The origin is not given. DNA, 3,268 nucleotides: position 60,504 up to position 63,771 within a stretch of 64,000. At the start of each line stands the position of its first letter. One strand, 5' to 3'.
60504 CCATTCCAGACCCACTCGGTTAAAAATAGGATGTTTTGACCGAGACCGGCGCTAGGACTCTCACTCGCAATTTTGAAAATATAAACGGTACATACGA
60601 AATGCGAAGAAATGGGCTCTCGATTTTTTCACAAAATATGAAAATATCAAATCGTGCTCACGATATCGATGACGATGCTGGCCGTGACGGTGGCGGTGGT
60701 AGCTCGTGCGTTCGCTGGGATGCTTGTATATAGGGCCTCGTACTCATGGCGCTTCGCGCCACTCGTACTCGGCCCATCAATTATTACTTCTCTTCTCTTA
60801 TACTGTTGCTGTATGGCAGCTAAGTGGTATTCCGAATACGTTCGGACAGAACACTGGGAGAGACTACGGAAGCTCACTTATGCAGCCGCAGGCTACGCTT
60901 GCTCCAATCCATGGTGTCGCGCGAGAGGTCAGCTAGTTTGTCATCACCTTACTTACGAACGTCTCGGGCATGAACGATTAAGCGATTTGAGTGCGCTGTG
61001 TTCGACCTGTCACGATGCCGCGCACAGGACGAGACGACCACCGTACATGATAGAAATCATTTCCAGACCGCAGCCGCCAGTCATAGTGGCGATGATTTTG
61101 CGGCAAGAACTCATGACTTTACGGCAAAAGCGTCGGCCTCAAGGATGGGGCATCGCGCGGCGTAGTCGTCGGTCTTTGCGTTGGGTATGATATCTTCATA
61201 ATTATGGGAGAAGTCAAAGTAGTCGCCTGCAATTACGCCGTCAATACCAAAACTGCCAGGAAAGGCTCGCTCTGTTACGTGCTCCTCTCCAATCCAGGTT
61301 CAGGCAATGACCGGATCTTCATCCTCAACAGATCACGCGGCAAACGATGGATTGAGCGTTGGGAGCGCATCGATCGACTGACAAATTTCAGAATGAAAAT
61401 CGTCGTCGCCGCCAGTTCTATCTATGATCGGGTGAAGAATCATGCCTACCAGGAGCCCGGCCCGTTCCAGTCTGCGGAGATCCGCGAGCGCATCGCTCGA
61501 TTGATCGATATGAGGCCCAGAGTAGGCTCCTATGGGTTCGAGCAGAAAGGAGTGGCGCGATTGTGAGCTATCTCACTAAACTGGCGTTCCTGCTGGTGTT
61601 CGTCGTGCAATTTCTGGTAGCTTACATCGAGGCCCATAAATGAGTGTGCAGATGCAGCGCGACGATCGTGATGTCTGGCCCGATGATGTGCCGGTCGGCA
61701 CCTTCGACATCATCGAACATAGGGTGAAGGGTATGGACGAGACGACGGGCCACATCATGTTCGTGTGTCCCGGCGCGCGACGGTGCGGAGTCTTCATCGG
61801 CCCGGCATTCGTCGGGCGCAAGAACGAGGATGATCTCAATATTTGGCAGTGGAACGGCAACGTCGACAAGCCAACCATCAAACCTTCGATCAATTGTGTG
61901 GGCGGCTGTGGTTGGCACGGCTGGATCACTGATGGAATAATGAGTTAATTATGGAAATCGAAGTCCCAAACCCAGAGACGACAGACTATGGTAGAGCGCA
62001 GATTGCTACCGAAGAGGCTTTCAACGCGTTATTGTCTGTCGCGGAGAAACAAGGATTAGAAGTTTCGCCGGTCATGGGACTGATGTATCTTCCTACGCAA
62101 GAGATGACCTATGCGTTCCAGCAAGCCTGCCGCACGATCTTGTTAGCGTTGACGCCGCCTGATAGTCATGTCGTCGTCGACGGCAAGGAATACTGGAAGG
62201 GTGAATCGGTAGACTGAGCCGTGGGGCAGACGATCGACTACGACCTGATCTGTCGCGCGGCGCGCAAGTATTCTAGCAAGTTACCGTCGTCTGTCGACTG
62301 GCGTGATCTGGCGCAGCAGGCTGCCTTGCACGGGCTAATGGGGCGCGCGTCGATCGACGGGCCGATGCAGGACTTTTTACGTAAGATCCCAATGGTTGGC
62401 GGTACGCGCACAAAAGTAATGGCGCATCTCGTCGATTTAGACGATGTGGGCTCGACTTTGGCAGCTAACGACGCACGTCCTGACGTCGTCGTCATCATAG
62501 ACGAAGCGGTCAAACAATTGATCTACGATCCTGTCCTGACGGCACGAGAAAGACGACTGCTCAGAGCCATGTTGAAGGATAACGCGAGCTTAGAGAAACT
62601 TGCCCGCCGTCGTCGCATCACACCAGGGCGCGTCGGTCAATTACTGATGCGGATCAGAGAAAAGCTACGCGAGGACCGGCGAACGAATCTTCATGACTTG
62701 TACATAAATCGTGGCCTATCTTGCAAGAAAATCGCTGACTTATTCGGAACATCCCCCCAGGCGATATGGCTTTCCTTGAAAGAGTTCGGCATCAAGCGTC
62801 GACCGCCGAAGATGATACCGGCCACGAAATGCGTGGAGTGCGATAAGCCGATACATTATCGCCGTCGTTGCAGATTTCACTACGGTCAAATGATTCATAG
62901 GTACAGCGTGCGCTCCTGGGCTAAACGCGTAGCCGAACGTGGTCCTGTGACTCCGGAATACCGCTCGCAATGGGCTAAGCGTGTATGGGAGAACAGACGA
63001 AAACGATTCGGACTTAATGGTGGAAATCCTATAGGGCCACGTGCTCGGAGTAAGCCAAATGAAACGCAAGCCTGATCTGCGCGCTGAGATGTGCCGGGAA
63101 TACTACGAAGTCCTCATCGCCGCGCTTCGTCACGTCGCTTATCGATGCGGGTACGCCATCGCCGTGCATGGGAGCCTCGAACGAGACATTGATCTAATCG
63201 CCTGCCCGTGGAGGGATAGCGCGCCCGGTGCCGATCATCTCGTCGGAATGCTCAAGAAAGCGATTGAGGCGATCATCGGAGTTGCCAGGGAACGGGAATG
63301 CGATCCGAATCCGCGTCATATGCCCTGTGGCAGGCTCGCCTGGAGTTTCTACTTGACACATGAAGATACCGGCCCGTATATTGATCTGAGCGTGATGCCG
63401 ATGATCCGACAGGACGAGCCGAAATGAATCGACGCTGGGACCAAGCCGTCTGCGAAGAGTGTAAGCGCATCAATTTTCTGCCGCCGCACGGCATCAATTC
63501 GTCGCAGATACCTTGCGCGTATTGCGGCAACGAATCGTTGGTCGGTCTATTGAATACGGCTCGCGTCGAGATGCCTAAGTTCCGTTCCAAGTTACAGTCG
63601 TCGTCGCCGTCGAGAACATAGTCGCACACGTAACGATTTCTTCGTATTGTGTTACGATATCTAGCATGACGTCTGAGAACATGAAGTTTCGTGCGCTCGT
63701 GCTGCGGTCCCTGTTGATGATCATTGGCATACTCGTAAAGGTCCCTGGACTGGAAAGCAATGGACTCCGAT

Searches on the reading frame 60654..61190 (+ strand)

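Call 13: search_protein_families(library=pfam, proteins=[window:60654-61190:+], max_evalue=0.01)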
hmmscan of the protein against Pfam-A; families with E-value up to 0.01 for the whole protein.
window:60654-61190:+ (178 aa): 0 families

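Call 14: search_protein_families(library=phrogs, proteins=[window:60654-61190:+], max_evalue=0.01)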
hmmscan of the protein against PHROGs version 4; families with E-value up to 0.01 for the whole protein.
window:60654-61190:+ (178 aa): 8 families
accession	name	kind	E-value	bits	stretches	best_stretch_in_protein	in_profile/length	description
phrog_8060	-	unknown function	5.4e-11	43.7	1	58-128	16-84/213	-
phrog_119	-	DNA, RNA and nucleotide metabolism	8.9e-08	32.4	1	54-129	177-260/443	HNH endonuclease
phrog_5200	-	DNA, RNA and nucleotide metabolism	7.6e-07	30.2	1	61-125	21-86/154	HNH endonuclease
phrog_333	-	DNA, RNA and nucleotide metabolism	7.3e-06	27.2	1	56-121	6-76/138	HNH endonuclease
phrog_144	-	DNA, RNA and nucleotide metabolism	1.2e-05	26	1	59-131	63-140/175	HNH endonuclease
phrog_5956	-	DNA, RNA and nucleotide metabolism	0.0007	20.3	1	66-126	45-110/138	HNH endonuclease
phrog_8048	-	DNA, RNA and nucleotide metabolism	0.0012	19.1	1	63-129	159-231/273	HNH endonuclease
phrog_589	-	DNA, RNA and nucleotide metabolism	0.0052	17.5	1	63-124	74-139/179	HNH endonuclease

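Call 62: search_protein_families(library=pfam, proteins=[window:60654-61190:+], max_evalue=1)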
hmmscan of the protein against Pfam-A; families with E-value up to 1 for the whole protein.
window:60654-61190:+ (178 aa): 2 families
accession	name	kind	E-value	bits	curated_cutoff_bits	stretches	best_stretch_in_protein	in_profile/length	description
PF01844.29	HNH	-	0.013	16.1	21.4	1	93-125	13-46/47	HNH endonuclease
PF06034.16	DUF919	-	0.36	11.1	21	1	63-75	22-34/62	Nucleopolyhedrovirus protein of unknown function (DUF919)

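Call 63: search_protein_families(library=ncbifam, proteins=[window:60654-61190:+], max_evalue=1)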
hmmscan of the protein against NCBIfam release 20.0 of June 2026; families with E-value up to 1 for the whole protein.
window:60654-61190:+ (178 aa): 1 family
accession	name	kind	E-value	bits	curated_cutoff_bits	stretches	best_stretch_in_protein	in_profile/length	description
NF040563.1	guided_IscB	equivalog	0.0021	17.3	175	1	69-126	182-238/314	RNA-guided endonuclease IscB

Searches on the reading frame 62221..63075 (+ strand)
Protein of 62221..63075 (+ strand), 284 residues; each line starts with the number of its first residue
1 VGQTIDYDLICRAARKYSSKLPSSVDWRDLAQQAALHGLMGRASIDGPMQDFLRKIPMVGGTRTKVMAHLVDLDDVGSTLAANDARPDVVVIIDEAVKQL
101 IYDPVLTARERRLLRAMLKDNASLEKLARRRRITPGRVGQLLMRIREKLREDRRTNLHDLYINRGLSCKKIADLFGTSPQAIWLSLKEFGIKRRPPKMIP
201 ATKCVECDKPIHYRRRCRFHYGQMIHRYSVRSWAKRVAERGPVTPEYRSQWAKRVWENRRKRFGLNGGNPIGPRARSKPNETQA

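Call 15: search_protein_families(library=pfam, proteins=[window:62221-63075:+], max_evalue=0.001)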
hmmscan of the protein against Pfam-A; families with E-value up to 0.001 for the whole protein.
window:62221-63075:+ (284 aa): 3 families
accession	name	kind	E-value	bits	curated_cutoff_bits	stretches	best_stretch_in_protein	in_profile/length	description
PF04297.20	UPF0122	-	0.00015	22.4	22.7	0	142-187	10-55/101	Putative helix-turn-helix protein, YlxM / p13 like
PF04545.22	Sigma70_r4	-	0.00018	21.4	24.1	0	105-151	4-50/50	Sigma-70, region 4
PF13384.12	HTH_23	-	0.00062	20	24.6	0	150-189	3-41/50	Homeodomain-like domain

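Call 62: search_protein_families(library=pfam, proteins=[window:62221-63075:+], max_evalue=1)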
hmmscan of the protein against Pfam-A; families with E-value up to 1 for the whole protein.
window:62221-63075:+ (284 aa): 7 families
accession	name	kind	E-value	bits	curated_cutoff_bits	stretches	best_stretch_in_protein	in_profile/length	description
PF04297.20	UPF0122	-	0.00015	22.4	22.7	1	142-187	10-55/101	Putative helix-turn-helix protein, YlxM / p13 like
PF04545.22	Sigma70_r4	-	0.00018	21.4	24.1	1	105-151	4-50/50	Sigma-70, region 4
PF13384.12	HTH_23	-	0.00062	20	24.6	1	150-189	3-41/50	Homeodomain-like domain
PF13936.12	HTH_38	-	0.0015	18.6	27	1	152-182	8-37/44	Helix-turn-helix domain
PF13518.12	HTH_28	-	0.006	17.1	25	0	160-182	8-29/52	Helix-turn-helix domain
PF17727.6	CtsR_C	-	0.072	13.8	23.8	1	96-122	25-51/72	CtsR C-terminal dimerization domain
PF08281.18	Sigma70_r4_2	-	0.11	12.6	25.7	0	107-149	12-54/54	Sigma-70, region 4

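Call 63: search_protein_families(library=ncbifam, proteins=[window:62221-63075:+], max_evalue=1)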
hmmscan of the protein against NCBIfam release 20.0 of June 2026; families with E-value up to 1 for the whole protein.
window:62221-63075:+ (284 aa): 9 families
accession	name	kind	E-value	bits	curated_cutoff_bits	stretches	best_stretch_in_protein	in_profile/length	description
TIGR02937.1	sigma70-ECF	superfamily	2.9e-06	27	42.9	1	106-151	118-163/165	sigma-70 family RNA polymerase sigma factor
TIGR02989.1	Sig-70_gvs1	subfamily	1.9e-05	24.6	124.55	1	106-151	111-156/158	RNA polymerase sigma-70 factor, Rhodopirellula/Verrucomicrobium family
NF045758.2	YlxM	equivalog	2e-05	24.6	80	2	141-188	8-55/72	YlxM family DNA-binding protein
NF001072.0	PRK00118.2-2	equivalog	0.00098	19.5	97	1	141-183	9-51/111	putative DNA-binding protein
NF001075.0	PRK00118.2-6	equivalog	0.018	15.4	151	1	142-186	18-62/114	putative DNA-binding protein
TIGR03001.1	Sig-70_gmx1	subfamily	0.019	14.3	154.6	1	63-158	125-214/244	RNA polymerase sigma-70 factor, Myxococcales family 1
NF005413.0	PRK06986.1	subfamily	0.029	14.2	201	0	9-34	25-50/241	RNA polymerase sigma factor FliA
TIGR02479.1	FliA_WhiG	subfamily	0.046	13.4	189.6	0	9-40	8-38/224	FliA/WhiG family RNA polymerase sigma factor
NF001074.0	PRK00118.2-4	equivalog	0.12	12.8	186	1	142-183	10-51/110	putative DNA-binding protein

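Call 67: search_solved_structures(query=A4, max_evalue=1)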
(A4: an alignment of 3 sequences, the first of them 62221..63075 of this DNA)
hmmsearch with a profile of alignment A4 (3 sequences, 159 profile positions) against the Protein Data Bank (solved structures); distinct sequences matched with E-value up to 1: 15.
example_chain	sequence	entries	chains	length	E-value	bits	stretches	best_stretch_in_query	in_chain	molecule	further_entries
6pfv_A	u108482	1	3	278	0.0012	22.5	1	92-146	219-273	RNA polymerase sigma factor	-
6pfj_A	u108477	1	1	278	0.0012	22.5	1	92-146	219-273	RNA polymerase sigma factor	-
6jcy_F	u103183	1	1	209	0.0092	19.6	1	25-147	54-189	ECF RNA polymerase sigma factor SigH,ECF RNA polymerase sigma factor SigE,ECF RNA polymera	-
4cxf_A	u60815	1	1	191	0.057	17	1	20-136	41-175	RNA POLYMERASE SIGMA FACTOR CNRH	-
3vep_D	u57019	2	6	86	0.076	16.6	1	89-143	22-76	Probable RNA polymerase sigma-D factor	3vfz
9m9d_F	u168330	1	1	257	0.078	16.6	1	24-146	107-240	ECF RNA polymerase sigma factor SigE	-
5fgm_A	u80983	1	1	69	0.08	16.5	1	90-147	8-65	ECF RNA polymerase sigma factor SigR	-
9m9e_F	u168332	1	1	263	0.084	16.5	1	24-146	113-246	ECF RNA polymerase sigma factor SigE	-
9m98_F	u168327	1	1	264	0.084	16.5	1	24-146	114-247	ECF RNA polymerase sigma factor SigE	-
1rp3_A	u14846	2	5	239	0.14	15.7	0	90-147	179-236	RNA polymerase sigma factor SIGMA-28 (FliA) | RNA polymerase sigma factor FliA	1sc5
9wsf_A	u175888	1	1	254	0.15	15.7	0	11-81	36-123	RNA polymerase sigma factor FliA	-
9wsm_F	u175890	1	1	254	0.15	15.7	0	11-81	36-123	RNA polymerase sigma factor FliA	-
5zx2_F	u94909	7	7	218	0.19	15.3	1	25-147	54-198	ECF RNA polymerase sigma factor SigH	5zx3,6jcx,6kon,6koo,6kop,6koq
3emc_A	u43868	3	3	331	0.67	13.5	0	78-114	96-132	Endo-1,4-beta-xylanase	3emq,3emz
9isn_F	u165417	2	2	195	0.71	13.4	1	28-145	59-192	ECF sigma factor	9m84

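Call 69: find_homologous_proteins(query=window:62221-63075:+, max_evalue=0.001)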
Query window:62221-63075:+ (284 aa): 4 proteins with E <= 0.001 among 1491 candidates.
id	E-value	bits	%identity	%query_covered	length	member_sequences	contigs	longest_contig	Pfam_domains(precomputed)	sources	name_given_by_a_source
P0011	1.2e-186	637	99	100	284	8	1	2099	-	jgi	-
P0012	2.7e-79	284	53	93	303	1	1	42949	-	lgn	-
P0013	8.4e-59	217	45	91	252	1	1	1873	-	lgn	-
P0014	1.2e-41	161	55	52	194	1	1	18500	-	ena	-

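Call 80: find_encoding_contigs(protein=P0012, flank=10000, max_places=1)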
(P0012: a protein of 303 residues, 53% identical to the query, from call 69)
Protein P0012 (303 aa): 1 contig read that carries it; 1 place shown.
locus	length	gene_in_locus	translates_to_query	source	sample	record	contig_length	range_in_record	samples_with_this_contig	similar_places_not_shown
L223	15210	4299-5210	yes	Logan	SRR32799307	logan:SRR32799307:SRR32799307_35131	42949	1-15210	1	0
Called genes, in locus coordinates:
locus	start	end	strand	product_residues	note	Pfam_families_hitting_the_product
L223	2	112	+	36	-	?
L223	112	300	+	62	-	-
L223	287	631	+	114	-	-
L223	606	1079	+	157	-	-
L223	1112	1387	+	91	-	-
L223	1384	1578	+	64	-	-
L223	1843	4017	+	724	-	PF05876:GpA_ATPase, PF20454:GpA_nuclease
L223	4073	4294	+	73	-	-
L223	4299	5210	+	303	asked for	-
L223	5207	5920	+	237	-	-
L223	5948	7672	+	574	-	PF05136:Phage_portal_2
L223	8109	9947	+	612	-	PF01343:Peptidase_S49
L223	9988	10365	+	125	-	-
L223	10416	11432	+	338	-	PF03864:Phage_cap_E (faint)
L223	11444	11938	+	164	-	-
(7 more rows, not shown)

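Call 81: find_encoding_contigs(protein=P0014, flank=10000, max_places=1)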
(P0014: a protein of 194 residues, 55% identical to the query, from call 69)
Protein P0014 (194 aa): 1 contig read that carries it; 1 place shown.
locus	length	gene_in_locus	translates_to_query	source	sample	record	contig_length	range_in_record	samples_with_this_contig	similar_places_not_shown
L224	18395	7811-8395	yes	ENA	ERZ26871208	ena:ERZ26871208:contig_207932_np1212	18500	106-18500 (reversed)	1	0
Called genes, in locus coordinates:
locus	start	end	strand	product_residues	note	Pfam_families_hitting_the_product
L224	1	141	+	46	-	?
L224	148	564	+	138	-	PF24831:DUF7715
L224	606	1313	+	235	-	-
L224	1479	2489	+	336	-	-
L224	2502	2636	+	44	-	-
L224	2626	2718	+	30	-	-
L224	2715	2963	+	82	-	-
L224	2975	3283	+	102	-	-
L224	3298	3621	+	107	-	-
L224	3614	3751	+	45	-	-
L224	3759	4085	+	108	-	-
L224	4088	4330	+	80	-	-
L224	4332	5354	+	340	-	-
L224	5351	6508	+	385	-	PF05876:GpA_ATPase, PF20454:GpA_nuclease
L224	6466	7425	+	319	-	PF20454:GpA_nuclease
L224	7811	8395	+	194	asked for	-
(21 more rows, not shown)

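Call 89: predict_structure(alignment_id=A7)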
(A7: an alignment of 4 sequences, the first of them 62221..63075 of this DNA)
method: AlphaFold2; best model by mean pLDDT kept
length: 284 residues; sequences in the alignment: 4
mean_pLDDT: 65.6   pTM: 0.31
mean pLDDT of the five models: 65.6, 62.9, 59.7, 59.2, 57.7
residues with pLDDT >= 90: 0; 70-90: 149; 50-70: 77; < 50: 58
segments of 3 or more residues with pLDDT < 50: 1-4, 58-86, 212-215, 267-284
pLDDT, mean of each block of 10 residues (from residue 1): 60 81 73 78 76 60 27 38 48 71 78 80 79 81 72 62 72 76 82 60 56 54 67 73 75 77 57 37 30
secondary structure, 60 per line:
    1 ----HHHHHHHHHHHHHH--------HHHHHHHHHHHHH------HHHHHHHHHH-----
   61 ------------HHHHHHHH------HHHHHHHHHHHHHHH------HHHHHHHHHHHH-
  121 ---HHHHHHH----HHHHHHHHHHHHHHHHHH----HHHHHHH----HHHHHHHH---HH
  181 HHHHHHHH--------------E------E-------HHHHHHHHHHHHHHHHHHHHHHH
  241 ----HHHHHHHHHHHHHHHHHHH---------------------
elements in order: H5-18 H27-39 H46-55 H73-80 H87-101 H108-119 H124-130 H135-152 H157-163 H168-175 H179-188 H218-240 H245-263

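Call 91: fold_search(model_id=the predicted structure, library=pdb)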
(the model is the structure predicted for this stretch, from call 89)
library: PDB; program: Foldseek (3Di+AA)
matches with E <= 10: 83; with E <= 0.001: 0
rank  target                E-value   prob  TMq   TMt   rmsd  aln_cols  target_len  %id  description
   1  9a50_A                3.8e-01  0.13  0.12  0.13  24.8       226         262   18  Integrative model of RPSB-RPOC by crosslinking MS and deep learning (released 2024-09-18)
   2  1rp3_E                6.2e-01  0.18  0.17  0.20  18.0       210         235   19  Cocrystal structure of the flagellar sigma/anti-sigma complex, Sigma-28/FlgM (released 2004-04-06)
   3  6jbq_F                6.9e-01  0.18  0.15  0.22  23.7       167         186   18  CryoEM structure of Escherichia coli sigmaE transcription initiation complex containing 5nt of RNA (released 2019-05-29)
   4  8x6g_H                7.2e-01  0.13  0.16  0.17  23.0       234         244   16  Cryo-EM structure of Staphylococcus aureus sigB-dependent RNAP-promoter open complex (released 2024-06-05)
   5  5wuq_A                8.0e-01  0.14  0.15  0.24  16.6       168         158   15  Crystal structure of SigW in complex with its anti-sigma RsiW, a zinc binding form (released 2017-03-29)
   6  7lq4_A                8.4e-01  0.18  0.15  0.20  13.8       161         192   18  Rr (RsiG)2-(c-di-GMP)2-WhiG complex (released 2021-07-14)
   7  6cce_F                8.8e-01  0.07  0.13  0.12  23.8       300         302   17  Crystal structure of a Mycobacterium smegmatis RNA polymerase transcription initiation complex with inhibitor Kanglemy (released 2018-08-15)
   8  6dv9_F                9.8e-01  0.16  0.15  0.23  24.9       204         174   16  Crystal structure of Mycobacterium tuberculosis transcription initiation complex(ECF sigma factor L) containing 5nt RN (released 2019-02-20)
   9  7kin_F                1.1e+00  0.08  0.15  0.13  24.1       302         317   14  Mycobacterium tuberculosis WT RNAP transcription open promoter complex with WhiB7 promoter (released 2021-04-21)
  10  7zg0_B                1.1e+00  0.12  0.14  0.22  16.5       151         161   19  Murine IL-27 in complex with IL-27Ra and a non-competing Nb (released 2022-11-02)
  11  8as8_E                1.5e+00  0.06  0.14  0.09  28.3       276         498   12  E. coli Wadjet JetABC monomer (released 2022-12-14)
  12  6kon_F                1.5e+00  0.12  0.15  0.22  23.4       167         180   14  Mycobacterium tuberculosis initial transcription complex comprising sigma H and 5'-OH RNA of 5 nt (released 2020-03-11)
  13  5wur_A                1.6e+00  0.12  0.15  0.24  17.0       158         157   16  Crystal structure of SigW in complex with its anti-sigma RsiW, an oxdized form (released 2017-03-29)
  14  9a7s_A                1.9e+00  0.13  0.16  0.17  25.8       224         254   13  Integrative model of RPSD-RPOB by crosslinking MS and deep learning (released 2024-09-18)
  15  1l9u_H                2.1e+00  0.11  0.15  0.14  21.6       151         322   18  THERMUS AQUATICUS RNA POLYMERASE HOLOENZYME AT 4 A RESOLUTION (released 2002-05-22)
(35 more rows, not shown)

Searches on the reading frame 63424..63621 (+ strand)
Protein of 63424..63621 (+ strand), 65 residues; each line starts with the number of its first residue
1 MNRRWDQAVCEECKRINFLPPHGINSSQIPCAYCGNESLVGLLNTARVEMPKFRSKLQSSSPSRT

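Call 47: find_encoding_contigs(protein=window:63424-63621:+, flank=10000, max_places=2)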
Protein window:63424-63621:+ (65 aa): 9 contigs read that carry it; 2 places shown.
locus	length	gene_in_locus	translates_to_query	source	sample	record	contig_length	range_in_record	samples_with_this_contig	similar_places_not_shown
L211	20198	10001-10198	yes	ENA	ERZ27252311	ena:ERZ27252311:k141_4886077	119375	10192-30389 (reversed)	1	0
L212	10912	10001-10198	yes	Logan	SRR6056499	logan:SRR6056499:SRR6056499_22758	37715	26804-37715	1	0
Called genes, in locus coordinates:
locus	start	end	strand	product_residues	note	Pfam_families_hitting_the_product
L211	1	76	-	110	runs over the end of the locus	-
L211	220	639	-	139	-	-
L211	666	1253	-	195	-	-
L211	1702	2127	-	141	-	-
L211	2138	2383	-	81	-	-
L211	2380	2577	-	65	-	-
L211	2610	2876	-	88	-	-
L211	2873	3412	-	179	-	-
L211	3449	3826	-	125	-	-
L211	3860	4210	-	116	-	-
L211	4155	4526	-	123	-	-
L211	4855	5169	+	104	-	-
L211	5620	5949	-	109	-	-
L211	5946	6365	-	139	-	-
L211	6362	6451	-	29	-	-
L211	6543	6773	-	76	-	-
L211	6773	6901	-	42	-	-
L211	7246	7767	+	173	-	-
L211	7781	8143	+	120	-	-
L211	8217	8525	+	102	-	PF20137:BubE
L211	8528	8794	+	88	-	-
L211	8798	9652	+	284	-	-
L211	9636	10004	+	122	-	-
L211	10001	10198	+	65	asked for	-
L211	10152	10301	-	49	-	-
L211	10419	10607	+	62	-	-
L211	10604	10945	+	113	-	-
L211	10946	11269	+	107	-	-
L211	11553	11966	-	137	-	PF03551:PadR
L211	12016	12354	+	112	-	-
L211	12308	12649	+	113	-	-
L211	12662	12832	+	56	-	-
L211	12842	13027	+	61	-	-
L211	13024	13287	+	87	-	-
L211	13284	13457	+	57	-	-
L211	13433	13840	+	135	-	-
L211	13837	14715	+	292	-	PF02511:Thy1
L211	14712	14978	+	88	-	PF16225:DUF4884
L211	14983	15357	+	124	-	-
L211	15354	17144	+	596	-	PF01935:DUF87, PF13401:AAA_22 (faint)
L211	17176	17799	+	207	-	PF01183:Glyco_hydro_25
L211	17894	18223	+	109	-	-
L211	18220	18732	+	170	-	-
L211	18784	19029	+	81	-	-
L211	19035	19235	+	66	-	-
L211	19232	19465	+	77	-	-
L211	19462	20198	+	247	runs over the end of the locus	PF01327:Pep_deformylase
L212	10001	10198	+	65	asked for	-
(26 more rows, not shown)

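Call 62: search_protein_families(library=pfam, proteins=[L211:11553-11966:-], max_evalue=1)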
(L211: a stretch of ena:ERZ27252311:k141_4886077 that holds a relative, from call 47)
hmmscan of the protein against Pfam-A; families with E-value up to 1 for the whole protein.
L211:11553-11966:- (137 aa): 2 families
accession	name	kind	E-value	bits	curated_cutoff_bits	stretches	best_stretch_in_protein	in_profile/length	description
PF03551.20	PadR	-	3.5e-10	40.2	27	1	59-126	8-74/75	Transcriptional regulator PadR-like family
PF13814.12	Replic_Relax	-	0.036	14.6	25.3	1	77-125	25-70/191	Replication-relaxation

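Call 63: search_protein_families(library=ncbifam, proteins=[L211:11553-11966:-], max_evalue=1)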
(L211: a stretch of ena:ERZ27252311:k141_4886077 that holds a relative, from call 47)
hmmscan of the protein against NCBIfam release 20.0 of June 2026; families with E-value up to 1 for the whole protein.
L211:11553-11966:- (137 aa): 4 families
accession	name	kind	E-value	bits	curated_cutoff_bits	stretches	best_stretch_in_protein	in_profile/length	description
TIGR03433.1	padR_acidobact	paralog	8.5e-12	45.1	101.8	1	44-134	3-90/101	PadR family transcriptional regulator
NF053635.1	TransRegRv3488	equivalog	2.2e-06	27.8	140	1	60-136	21-92/98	Rv3488 family transcriptional regulator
TIGR02719.1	repress_PhaQ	equivalog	6.6e-05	23.2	139.35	1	47-132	23-106/138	poly-beta-hydroxybutyrate-responsive repressor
NF006931.0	PRK09416.1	equivalog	0.00087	19.5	112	1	51-130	46-120/135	PadR family transcriptional regulator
